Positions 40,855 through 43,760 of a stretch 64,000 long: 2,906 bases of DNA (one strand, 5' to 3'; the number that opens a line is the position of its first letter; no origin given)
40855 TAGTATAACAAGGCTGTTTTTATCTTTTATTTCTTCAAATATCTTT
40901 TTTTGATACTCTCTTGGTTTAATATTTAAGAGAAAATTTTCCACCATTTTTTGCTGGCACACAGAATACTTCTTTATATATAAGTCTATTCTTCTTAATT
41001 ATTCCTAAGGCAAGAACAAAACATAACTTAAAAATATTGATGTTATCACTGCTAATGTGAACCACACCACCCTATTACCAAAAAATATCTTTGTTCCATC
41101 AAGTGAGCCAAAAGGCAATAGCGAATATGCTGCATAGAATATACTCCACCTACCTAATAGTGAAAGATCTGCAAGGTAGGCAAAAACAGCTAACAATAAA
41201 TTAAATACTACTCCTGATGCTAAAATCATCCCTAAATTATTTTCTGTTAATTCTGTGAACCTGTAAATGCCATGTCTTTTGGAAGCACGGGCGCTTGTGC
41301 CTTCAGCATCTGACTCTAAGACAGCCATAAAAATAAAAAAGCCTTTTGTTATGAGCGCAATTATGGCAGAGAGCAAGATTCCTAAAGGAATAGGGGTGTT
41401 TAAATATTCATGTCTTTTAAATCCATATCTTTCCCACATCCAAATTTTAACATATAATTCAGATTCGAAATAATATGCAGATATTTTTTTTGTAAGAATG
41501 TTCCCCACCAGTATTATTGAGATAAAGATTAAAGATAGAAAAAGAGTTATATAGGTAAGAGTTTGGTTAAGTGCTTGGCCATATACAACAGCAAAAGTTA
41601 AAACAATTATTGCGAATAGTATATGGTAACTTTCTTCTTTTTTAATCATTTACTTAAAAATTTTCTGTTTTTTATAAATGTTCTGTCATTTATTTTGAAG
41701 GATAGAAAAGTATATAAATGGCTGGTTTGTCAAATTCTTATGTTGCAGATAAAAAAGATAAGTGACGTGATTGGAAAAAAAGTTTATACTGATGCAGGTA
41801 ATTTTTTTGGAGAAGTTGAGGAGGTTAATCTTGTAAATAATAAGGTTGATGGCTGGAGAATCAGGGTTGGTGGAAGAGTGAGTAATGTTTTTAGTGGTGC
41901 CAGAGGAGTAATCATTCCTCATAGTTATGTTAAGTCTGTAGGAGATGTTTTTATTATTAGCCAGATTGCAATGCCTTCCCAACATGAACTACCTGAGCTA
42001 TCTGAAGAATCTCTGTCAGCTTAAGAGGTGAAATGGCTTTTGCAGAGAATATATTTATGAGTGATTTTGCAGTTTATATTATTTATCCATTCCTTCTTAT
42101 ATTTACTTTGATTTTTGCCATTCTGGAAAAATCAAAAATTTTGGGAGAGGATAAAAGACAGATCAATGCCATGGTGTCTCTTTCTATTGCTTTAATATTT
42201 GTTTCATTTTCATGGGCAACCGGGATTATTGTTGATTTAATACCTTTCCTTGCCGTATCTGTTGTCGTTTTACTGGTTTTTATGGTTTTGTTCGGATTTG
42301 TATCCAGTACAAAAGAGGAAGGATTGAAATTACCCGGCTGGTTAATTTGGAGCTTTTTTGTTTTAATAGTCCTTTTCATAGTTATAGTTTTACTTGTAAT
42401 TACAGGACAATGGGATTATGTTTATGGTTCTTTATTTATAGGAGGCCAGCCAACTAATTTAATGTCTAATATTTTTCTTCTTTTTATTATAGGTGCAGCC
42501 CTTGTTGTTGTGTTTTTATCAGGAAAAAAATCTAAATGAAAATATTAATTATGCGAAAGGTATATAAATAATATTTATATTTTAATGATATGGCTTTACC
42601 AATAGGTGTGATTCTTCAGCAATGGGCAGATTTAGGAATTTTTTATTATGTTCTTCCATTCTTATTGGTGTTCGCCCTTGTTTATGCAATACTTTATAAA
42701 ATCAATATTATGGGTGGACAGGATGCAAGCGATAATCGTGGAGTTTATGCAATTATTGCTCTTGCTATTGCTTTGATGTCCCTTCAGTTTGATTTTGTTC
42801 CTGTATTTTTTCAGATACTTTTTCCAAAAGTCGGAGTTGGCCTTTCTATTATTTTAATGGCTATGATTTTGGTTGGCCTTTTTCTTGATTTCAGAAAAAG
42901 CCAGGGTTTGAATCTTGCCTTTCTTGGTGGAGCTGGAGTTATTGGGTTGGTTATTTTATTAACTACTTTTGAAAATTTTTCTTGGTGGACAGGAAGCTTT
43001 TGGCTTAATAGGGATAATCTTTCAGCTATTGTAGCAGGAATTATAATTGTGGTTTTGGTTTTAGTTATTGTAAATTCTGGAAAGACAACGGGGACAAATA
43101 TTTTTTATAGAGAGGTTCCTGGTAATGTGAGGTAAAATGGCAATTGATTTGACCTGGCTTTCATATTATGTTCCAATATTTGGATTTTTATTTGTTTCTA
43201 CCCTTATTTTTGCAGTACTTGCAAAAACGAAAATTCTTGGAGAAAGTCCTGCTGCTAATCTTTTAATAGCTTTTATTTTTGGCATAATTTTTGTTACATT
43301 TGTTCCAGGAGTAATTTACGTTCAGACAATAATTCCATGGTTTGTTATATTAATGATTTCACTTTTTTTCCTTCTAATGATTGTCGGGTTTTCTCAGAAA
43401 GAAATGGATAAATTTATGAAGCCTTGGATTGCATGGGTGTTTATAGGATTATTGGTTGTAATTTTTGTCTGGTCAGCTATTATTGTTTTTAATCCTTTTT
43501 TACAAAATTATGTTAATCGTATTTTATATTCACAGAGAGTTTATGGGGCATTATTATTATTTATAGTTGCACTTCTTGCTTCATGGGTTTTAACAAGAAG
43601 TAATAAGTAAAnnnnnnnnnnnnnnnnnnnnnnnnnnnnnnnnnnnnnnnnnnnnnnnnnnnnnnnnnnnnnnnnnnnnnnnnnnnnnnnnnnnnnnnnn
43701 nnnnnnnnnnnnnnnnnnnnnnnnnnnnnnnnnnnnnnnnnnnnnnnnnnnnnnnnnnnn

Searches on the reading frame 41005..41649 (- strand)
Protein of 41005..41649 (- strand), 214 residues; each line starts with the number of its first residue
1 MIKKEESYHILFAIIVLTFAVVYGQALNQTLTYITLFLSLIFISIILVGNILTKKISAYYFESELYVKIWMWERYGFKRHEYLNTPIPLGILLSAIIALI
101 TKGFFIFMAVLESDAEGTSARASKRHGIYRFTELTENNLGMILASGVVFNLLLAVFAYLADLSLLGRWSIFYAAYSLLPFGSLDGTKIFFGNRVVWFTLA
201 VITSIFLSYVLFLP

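Call 3: search_protein_families(library=pfam, proteins=[window:41005-41649:-], max_evalue=0.1)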
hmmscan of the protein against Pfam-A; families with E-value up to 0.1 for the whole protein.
window:41005-41649:- (214 aa): 2 families
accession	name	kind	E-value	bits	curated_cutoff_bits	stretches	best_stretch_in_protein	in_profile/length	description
PF02163.28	Peptidase_M50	-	0.019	14.7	27.2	0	119-187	69-188/221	Peptidase family M50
PF01741.23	MscL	-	0.022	15.5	27.4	1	14-116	14-98/123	Large-conductance mechanosensitive channel, MscL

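Call 28: search_protein_families(library=ncbifam, proteins=[window:41005-41649:-], max_evalue=0.1)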
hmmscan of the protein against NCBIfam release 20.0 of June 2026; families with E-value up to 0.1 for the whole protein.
window:41005-41649:- (214 aa): 1 family
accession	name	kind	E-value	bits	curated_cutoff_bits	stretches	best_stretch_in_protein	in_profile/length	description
NF041501.1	cola_mem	domain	0.025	13.6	150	1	175-212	242-279/312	FGLLP motif-containing membrane protein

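Call 61: search_protein_families(library=pfam, proteins=[window:41005-41649:-], max_evalue=0.5)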
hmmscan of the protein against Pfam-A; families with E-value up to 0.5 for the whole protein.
window:41005-41649:- (214 aa): 2 families
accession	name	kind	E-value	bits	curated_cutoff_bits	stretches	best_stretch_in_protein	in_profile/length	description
PF02163.28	Peptidase_M50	-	0.019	14.7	27.2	0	119-187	69-188/221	Peptidase family M50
PF01741.23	MscL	-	0.022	15.5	27.4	1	14-116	14-98/123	Large-conductance mechanosensitive channel, MscL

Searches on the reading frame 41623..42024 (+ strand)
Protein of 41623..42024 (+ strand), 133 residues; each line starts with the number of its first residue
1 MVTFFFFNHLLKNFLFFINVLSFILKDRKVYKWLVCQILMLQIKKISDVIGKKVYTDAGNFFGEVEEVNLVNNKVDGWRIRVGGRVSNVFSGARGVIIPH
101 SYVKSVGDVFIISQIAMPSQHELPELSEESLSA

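Call 3: search_protein_families(library=pfam, proteins=[window:41623-42024:+], max_evalue=0.1)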
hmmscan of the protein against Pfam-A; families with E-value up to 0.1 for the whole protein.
window:41623-42024:+ (133 aa): 1 family
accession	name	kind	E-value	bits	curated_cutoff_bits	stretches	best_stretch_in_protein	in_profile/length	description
PF05239.21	PRC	-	1.4e-07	31.9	21.2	1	45-114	5-73/78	PRC-barrel domain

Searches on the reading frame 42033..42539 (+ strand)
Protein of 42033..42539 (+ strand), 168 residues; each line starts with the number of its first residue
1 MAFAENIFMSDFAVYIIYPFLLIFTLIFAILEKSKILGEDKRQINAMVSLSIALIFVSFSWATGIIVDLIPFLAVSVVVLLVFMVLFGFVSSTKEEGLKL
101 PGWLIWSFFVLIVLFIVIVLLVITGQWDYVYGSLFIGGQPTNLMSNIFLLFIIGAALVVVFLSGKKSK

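Call 3: search_protein_families(library=pfam, proteins=[window:42033-42539:+], max_evalue=0.1)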
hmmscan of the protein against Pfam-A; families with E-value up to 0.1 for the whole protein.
window:42033-42539:+ (168 aa): 2 families
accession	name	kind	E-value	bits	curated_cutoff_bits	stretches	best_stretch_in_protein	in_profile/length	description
PF01757.29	Acyl_transf_3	-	0.0032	17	31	1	20-163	130-261/326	Acyltransferase domain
PF06196.17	DUF997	-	0.0087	16.4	26.3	1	76-124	12-65/77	Protein of unknown function (DUF997)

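Call 28: search_protein_families(library=ncbifam, proteins=[window:42033-42539:+], max_evalue=0.1)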
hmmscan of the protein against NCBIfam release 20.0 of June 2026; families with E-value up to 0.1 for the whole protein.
window:42033-42539:+ (168 aa): 0 families

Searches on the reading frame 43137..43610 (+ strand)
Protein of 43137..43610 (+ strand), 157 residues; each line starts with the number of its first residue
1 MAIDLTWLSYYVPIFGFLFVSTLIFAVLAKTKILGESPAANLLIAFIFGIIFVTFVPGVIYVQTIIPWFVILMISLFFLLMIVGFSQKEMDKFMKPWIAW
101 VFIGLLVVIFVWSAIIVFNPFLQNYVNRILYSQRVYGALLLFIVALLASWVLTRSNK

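Call 3: search_protein_families(library=pfam, proteins=[window:43137-43610:+], max_evalue=0.1)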
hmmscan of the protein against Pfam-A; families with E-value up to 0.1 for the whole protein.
window:43137-43610:+ (157 aa): 0 families

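Call 28: search_protein_families(library=ncbifam, proteins=[window:43137-43610:+], max_evalue=0.1)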
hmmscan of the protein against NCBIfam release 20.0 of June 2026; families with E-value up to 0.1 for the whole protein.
window:43137-43610:+ (157 aa): 1 family
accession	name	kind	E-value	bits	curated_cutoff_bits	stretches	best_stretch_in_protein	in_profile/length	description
NF047322.1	HK_morpho_MacS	equivalog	0.016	14.4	300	1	78-148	17-81/367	MacS family sensor histidine kinase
